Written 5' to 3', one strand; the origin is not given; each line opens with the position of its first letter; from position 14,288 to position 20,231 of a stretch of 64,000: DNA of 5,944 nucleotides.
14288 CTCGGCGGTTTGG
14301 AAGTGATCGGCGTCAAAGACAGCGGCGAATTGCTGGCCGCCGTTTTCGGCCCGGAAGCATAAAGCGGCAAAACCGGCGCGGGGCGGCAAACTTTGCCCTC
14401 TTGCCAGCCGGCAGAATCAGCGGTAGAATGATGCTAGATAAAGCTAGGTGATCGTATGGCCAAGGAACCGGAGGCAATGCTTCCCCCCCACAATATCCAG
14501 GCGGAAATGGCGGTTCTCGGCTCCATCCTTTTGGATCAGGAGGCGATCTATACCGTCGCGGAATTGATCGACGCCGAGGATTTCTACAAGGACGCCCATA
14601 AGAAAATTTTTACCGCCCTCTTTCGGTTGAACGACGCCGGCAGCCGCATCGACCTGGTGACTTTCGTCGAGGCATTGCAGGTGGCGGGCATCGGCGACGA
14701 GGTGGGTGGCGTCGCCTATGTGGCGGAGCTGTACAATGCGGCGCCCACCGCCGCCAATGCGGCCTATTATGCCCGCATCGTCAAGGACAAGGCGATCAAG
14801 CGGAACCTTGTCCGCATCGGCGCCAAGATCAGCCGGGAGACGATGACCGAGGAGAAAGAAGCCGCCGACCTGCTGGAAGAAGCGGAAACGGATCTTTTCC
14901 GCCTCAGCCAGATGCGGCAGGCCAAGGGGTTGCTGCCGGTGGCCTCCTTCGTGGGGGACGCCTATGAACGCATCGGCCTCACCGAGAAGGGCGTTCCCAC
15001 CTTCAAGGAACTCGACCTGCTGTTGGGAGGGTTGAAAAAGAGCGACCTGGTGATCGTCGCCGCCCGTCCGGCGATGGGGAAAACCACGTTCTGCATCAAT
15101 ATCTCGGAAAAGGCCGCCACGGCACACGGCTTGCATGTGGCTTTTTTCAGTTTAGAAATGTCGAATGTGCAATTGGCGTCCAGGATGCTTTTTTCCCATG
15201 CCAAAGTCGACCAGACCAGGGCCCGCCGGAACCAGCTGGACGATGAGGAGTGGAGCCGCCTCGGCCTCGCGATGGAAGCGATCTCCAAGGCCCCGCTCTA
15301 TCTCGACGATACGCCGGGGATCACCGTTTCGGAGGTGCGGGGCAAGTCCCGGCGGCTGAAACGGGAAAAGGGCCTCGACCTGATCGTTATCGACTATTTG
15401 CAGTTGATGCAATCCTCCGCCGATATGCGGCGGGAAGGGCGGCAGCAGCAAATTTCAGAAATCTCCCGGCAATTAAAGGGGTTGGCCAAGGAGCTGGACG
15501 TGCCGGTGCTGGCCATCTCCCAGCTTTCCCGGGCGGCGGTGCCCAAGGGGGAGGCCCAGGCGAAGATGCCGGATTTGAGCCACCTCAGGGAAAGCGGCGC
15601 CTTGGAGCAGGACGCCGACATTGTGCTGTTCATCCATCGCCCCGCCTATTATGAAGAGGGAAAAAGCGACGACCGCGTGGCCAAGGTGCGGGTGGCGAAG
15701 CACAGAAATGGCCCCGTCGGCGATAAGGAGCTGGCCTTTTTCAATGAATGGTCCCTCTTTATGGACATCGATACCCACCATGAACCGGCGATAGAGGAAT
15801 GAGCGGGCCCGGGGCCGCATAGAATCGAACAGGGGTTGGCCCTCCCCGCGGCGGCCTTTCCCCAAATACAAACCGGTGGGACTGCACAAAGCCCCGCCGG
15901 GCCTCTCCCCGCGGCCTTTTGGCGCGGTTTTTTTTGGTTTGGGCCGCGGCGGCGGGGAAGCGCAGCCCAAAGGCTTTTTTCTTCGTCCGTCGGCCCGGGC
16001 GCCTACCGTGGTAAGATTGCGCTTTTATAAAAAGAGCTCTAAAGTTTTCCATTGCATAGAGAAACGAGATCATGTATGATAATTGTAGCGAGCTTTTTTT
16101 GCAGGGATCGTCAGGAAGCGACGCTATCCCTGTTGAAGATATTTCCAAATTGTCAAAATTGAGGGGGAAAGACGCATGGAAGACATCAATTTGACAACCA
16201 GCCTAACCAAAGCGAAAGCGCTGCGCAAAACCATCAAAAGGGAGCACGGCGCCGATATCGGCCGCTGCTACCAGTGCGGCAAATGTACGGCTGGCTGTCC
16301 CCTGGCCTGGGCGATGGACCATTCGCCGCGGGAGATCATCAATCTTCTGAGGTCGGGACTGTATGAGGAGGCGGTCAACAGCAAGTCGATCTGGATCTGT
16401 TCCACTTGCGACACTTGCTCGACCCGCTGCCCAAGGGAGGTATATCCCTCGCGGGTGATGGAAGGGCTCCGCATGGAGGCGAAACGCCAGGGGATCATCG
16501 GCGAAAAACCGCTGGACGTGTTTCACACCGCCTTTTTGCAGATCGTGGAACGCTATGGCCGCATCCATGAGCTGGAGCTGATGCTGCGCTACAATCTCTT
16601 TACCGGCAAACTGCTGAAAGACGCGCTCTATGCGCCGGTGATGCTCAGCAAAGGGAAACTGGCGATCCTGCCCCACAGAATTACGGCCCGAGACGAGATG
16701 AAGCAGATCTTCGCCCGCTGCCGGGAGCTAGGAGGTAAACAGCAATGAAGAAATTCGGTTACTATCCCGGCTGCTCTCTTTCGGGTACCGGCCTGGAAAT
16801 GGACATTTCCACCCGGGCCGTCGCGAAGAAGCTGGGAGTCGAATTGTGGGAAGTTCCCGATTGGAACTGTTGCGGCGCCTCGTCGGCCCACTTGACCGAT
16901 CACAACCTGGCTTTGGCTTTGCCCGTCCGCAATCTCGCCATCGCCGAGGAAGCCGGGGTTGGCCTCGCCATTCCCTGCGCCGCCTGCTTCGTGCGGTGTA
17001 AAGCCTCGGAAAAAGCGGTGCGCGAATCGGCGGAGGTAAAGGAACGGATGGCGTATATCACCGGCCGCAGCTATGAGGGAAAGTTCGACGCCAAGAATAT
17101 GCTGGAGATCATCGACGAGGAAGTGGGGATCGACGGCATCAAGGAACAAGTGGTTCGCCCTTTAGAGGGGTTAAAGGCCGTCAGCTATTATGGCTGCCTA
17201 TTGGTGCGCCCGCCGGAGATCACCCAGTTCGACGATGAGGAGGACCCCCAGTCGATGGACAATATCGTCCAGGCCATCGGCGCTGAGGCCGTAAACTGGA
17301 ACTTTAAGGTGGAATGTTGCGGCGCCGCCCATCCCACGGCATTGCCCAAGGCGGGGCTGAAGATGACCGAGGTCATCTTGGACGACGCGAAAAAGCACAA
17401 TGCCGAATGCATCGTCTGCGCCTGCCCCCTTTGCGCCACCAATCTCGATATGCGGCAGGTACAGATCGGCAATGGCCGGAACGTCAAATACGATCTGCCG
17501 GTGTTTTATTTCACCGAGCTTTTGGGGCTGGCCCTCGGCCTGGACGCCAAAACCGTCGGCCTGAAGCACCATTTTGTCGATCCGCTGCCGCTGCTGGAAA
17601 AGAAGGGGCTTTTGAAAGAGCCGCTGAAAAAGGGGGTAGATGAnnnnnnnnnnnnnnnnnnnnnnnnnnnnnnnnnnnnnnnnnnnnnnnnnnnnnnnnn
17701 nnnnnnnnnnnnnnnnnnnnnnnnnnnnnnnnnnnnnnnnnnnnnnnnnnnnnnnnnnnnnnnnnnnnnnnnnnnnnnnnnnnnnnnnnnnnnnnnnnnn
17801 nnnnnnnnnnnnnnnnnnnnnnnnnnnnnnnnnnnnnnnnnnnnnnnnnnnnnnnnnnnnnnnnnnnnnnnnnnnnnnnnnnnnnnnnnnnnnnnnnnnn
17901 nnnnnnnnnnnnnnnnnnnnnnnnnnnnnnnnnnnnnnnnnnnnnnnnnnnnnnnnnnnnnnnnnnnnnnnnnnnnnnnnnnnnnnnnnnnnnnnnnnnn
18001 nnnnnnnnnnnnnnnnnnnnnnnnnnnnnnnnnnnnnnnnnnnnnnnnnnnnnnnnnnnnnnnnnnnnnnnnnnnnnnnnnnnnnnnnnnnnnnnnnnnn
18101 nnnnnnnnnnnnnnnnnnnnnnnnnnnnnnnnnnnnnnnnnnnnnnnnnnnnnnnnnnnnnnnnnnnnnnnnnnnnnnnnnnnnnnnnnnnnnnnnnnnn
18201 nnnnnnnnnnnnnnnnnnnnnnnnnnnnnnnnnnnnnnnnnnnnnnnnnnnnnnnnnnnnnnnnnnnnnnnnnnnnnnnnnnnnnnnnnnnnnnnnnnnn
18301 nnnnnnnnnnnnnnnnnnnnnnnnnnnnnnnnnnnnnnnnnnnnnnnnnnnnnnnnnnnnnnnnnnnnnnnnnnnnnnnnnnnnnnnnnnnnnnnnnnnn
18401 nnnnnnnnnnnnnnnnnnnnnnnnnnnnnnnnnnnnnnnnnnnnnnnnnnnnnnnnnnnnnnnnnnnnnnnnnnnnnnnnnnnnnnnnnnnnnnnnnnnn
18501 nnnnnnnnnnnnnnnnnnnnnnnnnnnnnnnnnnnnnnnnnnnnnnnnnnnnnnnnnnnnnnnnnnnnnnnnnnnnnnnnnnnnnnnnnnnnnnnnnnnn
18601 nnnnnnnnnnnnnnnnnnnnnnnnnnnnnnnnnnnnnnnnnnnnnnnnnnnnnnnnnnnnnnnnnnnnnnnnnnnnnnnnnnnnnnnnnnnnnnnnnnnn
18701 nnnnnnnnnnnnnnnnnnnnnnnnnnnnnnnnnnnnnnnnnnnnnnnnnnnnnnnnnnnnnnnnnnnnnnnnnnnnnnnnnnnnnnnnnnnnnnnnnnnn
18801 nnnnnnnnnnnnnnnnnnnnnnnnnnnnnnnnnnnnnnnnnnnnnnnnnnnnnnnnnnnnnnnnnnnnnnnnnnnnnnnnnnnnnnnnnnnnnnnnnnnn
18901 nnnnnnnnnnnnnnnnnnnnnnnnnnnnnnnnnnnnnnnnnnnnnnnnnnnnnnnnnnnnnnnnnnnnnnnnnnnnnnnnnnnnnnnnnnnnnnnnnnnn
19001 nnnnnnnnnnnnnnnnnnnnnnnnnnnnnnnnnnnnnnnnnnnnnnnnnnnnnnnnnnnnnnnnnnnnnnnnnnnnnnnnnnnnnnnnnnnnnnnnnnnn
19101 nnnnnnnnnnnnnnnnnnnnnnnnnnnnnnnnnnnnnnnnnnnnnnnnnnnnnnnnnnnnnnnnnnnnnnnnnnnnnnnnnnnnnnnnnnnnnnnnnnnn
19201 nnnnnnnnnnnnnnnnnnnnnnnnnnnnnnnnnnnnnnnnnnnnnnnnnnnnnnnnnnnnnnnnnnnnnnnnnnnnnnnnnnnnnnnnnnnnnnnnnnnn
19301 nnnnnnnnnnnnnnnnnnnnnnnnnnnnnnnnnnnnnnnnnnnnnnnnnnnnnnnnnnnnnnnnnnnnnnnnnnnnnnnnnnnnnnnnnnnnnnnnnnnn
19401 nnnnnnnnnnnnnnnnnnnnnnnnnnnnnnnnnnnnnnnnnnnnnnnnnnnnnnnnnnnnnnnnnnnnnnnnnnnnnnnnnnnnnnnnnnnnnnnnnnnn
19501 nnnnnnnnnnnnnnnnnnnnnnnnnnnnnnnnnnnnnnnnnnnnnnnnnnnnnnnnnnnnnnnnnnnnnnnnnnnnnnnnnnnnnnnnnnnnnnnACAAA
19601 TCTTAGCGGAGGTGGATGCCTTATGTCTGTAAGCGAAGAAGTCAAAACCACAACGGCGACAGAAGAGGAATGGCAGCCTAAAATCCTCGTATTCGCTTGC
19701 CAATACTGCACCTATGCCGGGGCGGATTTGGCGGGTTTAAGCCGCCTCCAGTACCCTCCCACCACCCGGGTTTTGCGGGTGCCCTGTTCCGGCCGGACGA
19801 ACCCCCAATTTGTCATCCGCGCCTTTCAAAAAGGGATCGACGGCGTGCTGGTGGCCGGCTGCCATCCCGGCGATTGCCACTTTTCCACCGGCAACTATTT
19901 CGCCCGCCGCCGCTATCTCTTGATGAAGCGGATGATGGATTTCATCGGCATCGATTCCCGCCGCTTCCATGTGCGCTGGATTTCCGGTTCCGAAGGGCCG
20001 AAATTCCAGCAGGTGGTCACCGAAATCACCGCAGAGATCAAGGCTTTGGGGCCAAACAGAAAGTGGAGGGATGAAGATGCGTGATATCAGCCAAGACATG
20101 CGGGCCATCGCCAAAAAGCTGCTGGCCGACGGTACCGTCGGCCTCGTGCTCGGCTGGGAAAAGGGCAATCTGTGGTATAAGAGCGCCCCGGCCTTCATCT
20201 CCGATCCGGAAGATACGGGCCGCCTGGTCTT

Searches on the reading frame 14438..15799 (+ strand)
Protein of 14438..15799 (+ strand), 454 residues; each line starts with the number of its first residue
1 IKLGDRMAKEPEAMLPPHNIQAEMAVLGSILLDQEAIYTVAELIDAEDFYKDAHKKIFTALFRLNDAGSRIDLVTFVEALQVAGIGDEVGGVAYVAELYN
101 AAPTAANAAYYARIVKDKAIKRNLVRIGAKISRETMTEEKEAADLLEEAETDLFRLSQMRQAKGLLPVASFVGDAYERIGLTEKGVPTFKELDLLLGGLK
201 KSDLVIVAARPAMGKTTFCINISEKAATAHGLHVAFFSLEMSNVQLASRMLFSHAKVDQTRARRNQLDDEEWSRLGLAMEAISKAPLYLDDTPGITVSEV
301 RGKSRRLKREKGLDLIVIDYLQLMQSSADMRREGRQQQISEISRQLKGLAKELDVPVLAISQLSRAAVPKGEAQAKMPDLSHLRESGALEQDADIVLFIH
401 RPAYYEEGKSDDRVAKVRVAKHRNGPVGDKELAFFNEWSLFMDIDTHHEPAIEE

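Call 49: search_protein_families(library=pfam, proteins=[window:14438-15799:+], max_evalue=0.00001)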
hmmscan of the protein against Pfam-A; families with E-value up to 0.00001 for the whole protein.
window:14438-15799:+ (454 aa): 3 families
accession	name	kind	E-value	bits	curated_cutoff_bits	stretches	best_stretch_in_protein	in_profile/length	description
PF03796.21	DnaB_C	-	8.8e-94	314.1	27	1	188-442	4-254/255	DnaB-like helicase C terminal domain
PF00772.26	DnaB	-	4.8e-32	110.5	23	1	16-117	2-103/103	DnaB-like helicase N terminal domain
PF13481.12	AAA_25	-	5.5e-11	42.9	27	1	190-364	20-191/195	AAA domain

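Call 68: find_related_loci(query=window:14456-15799:+, collection=genome_contigs, flank=500)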
Query window:14456-15799:+ (448 aa) in genome_contigs; peptide patterns used: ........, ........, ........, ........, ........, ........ (x = any residue, [..] = any of these).
600 stretches matched a pattern (row limit reached: there are more); 594 encode a relative of the query (tblastn E <= 1e-3); the best 80 are kept; 80 distinct loci.
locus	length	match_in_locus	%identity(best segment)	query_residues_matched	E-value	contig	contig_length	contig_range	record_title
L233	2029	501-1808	48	9-442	7e-135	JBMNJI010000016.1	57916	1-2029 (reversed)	MAG: Peptococcia bacterium isolate SBF912LR0HQ0154 contig_58555, whole genome shotgun sequence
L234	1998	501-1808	48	9-442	2e-134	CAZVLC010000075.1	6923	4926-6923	MAG TPA_asm: uncultured Peptococcaceae bacterium isolate binchicken_co139_156 genome assembly, contig: NODE_26274_length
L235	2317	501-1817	48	9-445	5e-128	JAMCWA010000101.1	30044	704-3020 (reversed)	MAG: Bacillota bacterium isolate FK_Sedi_B_Bin.70 NODE_4661_length_30044_cov_5.95605, whole genome shotgun sequence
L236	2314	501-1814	45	9-445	2e-122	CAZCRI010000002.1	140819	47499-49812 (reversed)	MAG TPA_asm: uncultured Candidatus Saccharibacteria bacterium isolate binchicken_co269_59 genome assembly, contig: NODE_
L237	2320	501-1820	45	9-439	8e-122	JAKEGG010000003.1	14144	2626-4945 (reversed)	MAG: Fusobacteria bacterium isolate PMV_4.11 PMV_4.11.k101_38596, whole genome shotgun sequence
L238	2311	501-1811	47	9-443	2e-121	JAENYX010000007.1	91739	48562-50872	MAG: Clostridium thermobutyricum isolate BL5_bin.9 BL5_bin9_NODE_110_length_91739_cov_22.062236, whole genome shotgun se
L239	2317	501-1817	45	9-445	9e-122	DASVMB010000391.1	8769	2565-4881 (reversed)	MAG TPA_asm: Bacillota bacterium isolate SMAG_U3089 k141_272573, whole genome shotgun sequence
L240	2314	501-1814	45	9-444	7e-121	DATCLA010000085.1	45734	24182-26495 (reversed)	MAG TPA_asm: Bacillota bacterium isolate SMAG_U7110 k141_768288, whole genome shotgun sequence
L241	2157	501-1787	47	9-435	5e-123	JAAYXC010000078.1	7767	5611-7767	MAG: Bacillota bacterium isolate AS02xzSISU_37 10302_AS02, whole genome shotgun sequence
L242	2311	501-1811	44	9-443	1e-120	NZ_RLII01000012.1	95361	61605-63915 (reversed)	Acetivibrio mesophilus strain N2K1 seq12, whole genome shotgun sequence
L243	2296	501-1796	45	9-438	1e-120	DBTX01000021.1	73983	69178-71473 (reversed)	MAG TPA_asm: Hungateiclostridiaceae bacterium UBA1305 UBA1305_contig_3582, whole genome shotgun sequence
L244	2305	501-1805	44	9-441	8e-120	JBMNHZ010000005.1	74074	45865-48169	MAG: Lutisporaceae bacterium isolate SBF912LR0HQ0046 contig_27143, whole genome shotgun sequence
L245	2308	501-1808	45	9-442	6e-120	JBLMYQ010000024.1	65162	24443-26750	MAG: Deltaproteobacteria bacterium isolate MAG225 PRJNA951521_bin9_renamed_23, whole genome shotgun sequence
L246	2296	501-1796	44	9-438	3e-119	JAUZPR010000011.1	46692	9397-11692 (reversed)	MAG: Bacillota bacterium isolate bin149(14d) MHFJPFEE_11, whole genome shotgun sequence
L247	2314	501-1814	43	9-443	2e-119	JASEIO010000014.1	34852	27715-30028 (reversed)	MAG: bacterium isolate Yes71-08 NODE_14_length_34852_cov_37.107739, whole genome shotgun sequence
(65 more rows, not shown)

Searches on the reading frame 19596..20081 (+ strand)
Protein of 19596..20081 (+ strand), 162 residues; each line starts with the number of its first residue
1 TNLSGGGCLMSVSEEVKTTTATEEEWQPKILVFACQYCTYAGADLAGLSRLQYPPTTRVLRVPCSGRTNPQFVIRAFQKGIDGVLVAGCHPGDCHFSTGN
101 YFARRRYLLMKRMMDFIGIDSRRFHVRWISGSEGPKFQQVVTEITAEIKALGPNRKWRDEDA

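Call 37: search_protein_families(library=pfam, proteins=[window:19596-20081:+], max_evalue=0.00001)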
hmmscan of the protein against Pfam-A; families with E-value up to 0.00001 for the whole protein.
window:19596-20081:+ (162 aa): 1 family
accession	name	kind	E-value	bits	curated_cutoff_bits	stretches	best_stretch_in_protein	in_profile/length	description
PF02662.21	FlpD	-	9.4e-51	171.4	22.3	1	30-152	1-123/123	Methyl-viologen-reducing hydrogenase, delta subunit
